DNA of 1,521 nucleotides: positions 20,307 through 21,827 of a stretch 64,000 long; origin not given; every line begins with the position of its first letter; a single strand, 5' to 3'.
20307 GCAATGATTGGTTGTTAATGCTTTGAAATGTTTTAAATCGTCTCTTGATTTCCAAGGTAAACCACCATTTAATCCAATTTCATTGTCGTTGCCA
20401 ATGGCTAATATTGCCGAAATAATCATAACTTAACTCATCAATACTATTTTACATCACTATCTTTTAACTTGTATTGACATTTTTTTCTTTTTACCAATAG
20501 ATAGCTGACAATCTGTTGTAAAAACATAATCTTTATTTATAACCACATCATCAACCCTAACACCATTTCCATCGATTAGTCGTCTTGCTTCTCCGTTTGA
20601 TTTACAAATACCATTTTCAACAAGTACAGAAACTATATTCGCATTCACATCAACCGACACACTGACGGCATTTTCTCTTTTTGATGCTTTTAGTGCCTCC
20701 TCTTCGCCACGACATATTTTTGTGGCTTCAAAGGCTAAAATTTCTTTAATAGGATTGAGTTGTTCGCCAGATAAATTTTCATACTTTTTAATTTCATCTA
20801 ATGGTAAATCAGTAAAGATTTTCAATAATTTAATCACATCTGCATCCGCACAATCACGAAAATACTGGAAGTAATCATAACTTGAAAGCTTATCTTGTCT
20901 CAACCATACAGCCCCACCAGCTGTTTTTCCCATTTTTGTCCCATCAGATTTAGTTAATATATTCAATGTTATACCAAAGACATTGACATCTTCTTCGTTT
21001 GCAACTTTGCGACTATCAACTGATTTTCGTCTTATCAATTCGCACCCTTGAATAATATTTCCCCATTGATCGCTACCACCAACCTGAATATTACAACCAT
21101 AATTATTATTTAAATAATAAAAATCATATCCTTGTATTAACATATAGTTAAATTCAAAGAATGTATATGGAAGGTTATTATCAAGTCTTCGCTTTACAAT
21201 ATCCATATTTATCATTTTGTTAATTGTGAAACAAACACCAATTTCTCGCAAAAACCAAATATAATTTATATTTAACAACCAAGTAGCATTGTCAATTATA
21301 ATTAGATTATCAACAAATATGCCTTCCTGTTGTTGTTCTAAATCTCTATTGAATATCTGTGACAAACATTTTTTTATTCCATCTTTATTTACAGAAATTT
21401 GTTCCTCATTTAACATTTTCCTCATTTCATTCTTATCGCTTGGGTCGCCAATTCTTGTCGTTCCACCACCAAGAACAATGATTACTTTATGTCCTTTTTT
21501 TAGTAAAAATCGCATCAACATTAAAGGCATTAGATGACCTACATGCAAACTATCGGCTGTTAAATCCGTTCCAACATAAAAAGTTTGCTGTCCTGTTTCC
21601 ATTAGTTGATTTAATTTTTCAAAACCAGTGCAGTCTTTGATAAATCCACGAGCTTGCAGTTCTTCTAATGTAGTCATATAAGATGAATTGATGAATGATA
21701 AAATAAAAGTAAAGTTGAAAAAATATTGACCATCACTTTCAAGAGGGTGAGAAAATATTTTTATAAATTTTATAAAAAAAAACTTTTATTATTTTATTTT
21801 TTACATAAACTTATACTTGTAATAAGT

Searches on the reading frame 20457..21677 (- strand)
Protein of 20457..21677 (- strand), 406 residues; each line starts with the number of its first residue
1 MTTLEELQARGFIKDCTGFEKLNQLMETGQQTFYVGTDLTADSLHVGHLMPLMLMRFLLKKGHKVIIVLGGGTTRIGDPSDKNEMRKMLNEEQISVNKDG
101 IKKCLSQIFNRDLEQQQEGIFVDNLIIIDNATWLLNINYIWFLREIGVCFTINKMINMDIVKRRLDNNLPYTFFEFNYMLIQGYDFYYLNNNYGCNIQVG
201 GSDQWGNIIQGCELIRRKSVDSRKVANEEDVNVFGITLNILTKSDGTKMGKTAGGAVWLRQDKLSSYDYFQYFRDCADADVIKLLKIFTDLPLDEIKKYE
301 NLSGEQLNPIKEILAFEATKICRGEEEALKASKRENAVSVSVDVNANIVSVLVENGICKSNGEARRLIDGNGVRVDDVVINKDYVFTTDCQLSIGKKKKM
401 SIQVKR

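Call 7: search_protein_families(library=pfam, proteins=[window:20457-21677:-])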
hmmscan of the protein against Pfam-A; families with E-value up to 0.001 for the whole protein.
window:20457-21677:- (406 aa): 3 families
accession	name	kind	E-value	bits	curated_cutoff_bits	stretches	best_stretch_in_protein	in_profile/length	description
PF00579.31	tRNA-synt_1b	-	1.5e-65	221.9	21.1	1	28-334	3-286/292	tRNA synthetases class I (W and Y)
PF22421.1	SYY_C-terminal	-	9.8e-05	22.6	27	1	341-386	13-60/83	Tyrosine--tRNA ligase SYY-like C-terminal domain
PF01479.30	S4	-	0.00047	20.3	22.8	0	350-381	5-36/48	S4 domain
